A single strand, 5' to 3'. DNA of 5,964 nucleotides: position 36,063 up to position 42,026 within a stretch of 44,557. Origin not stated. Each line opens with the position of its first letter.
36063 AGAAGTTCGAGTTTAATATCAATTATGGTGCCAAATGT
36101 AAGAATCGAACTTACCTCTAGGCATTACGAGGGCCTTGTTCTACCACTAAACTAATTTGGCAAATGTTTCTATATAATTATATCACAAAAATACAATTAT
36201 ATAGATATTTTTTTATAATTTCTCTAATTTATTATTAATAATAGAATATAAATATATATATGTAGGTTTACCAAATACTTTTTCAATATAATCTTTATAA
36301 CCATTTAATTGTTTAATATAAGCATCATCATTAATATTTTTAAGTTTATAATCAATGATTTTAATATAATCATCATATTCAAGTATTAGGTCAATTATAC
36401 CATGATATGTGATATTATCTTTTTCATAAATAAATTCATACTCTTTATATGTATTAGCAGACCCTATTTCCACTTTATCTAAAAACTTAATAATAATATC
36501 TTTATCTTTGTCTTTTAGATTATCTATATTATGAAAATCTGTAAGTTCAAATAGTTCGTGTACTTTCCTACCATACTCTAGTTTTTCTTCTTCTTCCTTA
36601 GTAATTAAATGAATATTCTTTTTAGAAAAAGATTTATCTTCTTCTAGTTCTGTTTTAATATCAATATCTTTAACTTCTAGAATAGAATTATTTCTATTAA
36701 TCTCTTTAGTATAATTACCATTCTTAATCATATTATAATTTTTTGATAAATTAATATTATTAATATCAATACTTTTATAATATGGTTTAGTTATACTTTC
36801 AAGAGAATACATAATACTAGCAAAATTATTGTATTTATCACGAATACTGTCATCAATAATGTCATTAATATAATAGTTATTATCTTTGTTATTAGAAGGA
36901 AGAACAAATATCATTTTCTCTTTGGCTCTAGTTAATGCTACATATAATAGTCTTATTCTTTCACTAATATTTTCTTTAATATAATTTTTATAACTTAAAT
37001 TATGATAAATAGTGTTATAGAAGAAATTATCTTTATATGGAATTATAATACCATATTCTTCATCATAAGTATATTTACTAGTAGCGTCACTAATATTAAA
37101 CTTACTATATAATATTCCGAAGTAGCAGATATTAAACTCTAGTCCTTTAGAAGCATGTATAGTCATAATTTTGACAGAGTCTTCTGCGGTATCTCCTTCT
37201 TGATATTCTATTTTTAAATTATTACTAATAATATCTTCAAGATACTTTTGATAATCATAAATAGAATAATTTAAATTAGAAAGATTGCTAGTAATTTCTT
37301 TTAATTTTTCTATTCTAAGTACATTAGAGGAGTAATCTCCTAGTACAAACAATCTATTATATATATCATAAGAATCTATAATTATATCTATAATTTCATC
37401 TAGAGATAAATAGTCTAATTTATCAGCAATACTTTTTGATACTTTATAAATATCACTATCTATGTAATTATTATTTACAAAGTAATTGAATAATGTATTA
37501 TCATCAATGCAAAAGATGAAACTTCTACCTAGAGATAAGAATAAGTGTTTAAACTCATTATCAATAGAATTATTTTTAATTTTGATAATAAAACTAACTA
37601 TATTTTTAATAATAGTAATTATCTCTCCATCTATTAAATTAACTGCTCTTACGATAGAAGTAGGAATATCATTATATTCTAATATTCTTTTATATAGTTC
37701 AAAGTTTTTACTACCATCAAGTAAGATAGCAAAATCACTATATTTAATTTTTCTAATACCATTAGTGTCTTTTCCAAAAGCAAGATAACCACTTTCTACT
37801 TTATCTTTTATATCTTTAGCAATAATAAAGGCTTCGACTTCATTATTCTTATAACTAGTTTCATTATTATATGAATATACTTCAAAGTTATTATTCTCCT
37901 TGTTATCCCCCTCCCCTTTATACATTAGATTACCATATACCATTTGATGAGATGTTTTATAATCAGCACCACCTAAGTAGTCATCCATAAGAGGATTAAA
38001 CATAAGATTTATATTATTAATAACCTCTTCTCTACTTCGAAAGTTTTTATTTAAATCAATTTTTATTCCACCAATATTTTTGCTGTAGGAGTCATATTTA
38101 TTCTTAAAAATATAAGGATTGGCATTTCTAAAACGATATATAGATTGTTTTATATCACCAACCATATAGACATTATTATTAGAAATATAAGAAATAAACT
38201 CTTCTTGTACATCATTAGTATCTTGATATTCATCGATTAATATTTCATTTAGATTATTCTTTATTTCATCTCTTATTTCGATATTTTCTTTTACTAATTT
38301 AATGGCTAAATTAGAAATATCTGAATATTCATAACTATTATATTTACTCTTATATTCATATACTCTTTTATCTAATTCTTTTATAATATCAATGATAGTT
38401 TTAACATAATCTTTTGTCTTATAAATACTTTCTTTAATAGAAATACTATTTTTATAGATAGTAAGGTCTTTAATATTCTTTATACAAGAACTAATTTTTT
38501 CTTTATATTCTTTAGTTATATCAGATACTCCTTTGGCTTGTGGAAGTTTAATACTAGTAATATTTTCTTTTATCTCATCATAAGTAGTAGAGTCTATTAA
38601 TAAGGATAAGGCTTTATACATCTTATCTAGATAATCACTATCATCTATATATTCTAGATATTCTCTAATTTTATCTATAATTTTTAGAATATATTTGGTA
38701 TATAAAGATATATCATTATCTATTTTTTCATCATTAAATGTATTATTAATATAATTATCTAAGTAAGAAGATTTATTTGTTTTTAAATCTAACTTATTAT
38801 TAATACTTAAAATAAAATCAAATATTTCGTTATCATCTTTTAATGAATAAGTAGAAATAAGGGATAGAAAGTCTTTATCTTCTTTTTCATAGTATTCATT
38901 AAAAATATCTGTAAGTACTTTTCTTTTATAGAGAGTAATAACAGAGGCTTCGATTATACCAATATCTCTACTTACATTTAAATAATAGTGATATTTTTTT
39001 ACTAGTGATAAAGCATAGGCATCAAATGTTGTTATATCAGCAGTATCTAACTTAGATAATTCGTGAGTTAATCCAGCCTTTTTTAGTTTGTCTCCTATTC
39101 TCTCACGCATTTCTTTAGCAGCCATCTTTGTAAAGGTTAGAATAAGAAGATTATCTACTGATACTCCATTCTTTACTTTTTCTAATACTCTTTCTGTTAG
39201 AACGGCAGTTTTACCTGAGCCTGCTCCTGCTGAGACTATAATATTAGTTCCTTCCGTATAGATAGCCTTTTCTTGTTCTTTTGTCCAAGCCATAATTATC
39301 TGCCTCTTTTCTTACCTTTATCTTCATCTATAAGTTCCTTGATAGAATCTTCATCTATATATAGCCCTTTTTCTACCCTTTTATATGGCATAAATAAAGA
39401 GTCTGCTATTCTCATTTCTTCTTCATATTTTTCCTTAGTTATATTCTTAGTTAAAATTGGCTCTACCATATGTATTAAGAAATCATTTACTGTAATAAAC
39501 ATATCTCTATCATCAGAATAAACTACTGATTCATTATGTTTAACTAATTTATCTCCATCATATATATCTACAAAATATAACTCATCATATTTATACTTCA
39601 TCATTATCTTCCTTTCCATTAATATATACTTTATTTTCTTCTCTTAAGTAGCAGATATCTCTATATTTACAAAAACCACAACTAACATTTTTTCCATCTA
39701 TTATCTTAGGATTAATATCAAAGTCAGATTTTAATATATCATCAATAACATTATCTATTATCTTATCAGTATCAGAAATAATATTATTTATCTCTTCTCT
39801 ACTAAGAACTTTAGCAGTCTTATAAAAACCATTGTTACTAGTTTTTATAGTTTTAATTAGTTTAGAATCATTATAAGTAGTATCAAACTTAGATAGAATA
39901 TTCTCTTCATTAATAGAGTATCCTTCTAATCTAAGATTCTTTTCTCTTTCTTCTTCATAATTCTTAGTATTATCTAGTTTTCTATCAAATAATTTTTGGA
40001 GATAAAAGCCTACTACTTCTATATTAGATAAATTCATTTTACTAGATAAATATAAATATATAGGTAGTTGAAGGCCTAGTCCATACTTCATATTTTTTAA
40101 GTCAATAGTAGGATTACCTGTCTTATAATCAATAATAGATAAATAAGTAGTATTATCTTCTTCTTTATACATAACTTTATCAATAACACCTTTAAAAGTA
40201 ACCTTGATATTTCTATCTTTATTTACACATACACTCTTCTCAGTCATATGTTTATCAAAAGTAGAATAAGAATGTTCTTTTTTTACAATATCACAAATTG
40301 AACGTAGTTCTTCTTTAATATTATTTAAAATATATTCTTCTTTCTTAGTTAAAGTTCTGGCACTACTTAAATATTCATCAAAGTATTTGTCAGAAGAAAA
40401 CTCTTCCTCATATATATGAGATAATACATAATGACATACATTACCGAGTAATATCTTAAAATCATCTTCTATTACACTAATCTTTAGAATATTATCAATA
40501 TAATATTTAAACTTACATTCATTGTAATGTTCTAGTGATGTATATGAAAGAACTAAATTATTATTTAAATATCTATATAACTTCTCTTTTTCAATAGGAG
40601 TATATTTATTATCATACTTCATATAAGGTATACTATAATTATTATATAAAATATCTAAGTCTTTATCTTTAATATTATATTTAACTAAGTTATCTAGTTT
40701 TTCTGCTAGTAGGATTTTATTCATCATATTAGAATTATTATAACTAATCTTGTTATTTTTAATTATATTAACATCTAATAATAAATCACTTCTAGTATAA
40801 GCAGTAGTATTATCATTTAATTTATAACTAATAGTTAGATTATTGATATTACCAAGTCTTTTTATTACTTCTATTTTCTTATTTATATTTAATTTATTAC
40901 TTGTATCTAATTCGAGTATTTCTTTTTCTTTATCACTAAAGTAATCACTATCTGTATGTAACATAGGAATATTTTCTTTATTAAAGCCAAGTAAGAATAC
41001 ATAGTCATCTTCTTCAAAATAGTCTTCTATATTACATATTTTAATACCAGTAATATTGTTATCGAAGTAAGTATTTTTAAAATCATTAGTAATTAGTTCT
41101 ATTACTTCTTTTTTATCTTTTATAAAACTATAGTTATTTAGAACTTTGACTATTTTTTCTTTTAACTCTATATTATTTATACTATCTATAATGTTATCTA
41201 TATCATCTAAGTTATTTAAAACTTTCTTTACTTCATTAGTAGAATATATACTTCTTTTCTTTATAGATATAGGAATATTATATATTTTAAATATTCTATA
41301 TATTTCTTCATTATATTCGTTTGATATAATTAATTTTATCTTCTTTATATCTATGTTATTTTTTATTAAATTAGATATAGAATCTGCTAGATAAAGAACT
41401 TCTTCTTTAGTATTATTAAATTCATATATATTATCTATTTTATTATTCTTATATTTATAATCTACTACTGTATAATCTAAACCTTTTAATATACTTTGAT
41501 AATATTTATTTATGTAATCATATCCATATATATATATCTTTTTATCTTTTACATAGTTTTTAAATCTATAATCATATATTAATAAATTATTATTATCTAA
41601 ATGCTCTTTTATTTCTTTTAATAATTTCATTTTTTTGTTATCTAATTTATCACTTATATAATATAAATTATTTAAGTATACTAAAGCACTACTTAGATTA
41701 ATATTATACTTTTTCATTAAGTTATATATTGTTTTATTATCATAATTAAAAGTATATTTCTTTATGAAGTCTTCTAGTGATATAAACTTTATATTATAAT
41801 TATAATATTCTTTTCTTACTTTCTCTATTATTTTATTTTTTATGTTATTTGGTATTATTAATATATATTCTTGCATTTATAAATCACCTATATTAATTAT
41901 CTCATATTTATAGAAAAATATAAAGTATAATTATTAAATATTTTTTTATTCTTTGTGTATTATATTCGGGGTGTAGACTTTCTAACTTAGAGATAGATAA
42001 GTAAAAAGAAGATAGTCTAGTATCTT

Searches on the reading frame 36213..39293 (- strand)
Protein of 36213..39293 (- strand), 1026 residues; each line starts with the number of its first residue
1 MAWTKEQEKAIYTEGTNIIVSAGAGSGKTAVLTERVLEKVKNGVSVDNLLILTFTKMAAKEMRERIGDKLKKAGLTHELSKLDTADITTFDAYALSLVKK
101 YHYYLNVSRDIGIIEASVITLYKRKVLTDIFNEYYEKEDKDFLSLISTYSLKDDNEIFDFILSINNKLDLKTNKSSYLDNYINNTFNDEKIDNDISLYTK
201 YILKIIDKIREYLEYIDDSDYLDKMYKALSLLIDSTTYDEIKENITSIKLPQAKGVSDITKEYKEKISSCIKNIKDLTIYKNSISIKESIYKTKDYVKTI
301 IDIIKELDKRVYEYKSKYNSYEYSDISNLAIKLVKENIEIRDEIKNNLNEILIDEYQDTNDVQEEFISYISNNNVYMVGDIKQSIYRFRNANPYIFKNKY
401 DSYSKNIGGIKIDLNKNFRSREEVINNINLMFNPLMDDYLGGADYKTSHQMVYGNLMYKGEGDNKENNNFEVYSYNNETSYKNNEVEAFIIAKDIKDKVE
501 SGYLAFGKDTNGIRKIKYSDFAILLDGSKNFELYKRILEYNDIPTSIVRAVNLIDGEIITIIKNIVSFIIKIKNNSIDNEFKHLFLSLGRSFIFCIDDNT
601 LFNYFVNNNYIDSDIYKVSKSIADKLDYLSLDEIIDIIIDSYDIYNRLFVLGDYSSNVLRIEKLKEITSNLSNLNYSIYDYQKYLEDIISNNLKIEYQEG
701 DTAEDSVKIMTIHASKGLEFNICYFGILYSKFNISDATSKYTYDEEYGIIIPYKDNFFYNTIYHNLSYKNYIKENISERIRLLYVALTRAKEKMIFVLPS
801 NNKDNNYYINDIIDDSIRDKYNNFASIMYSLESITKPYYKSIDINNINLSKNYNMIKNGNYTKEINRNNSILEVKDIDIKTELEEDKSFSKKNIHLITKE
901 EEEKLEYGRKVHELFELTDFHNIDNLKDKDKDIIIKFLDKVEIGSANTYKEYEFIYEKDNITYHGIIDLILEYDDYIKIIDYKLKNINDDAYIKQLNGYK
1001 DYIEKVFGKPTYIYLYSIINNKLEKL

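Call 47: search_protein_families(library=pfam, proteins=[window:36213-39293:-], max_evalue=0.00001)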
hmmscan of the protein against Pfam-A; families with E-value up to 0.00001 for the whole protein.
window:36213-39293:- (1026 aa): 5 families
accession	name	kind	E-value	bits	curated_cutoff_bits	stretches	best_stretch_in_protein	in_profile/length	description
PF00580.27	UvrD-helicase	-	2.2e-50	172.3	23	1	3-403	1-270/271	UvrD/REP helicase N-terminal domain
PF13245.12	AAA_19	-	1.8e-18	67.5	25.1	1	7-389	1-134/134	AAA domain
PF13361.12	UvrD_C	-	4.2e-18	66.3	25.6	1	412-797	1-346/350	UvrD-like helicase C-terminal domain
PF01443.25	Viral_helicase1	-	6.8e-07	29.8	21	0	18-74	1-54/228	Viral superfamily 1 RNA helicase core domain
PF13538.12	UvrD_C_2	-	7e-07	29.5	27.4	0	778-797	33-52/52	UvrD-like helicase C-terminal domain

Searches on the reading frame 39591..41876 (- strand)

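Call 47: search_protein_families(library=pfam, proteins=[window:39591-41876:-], max_evalue=0.00001)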
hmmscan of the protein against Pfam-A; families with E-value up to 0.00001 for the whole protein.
window:39591-41876:- (761 aa): 1 family
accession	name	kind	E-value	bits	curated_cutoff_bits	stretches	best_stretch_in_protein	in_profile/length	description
PF12705.13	PDDEXK_1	-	1e-24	88.3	22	1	443-742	2-246/247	PD-(D/E)XK nuclease superfamily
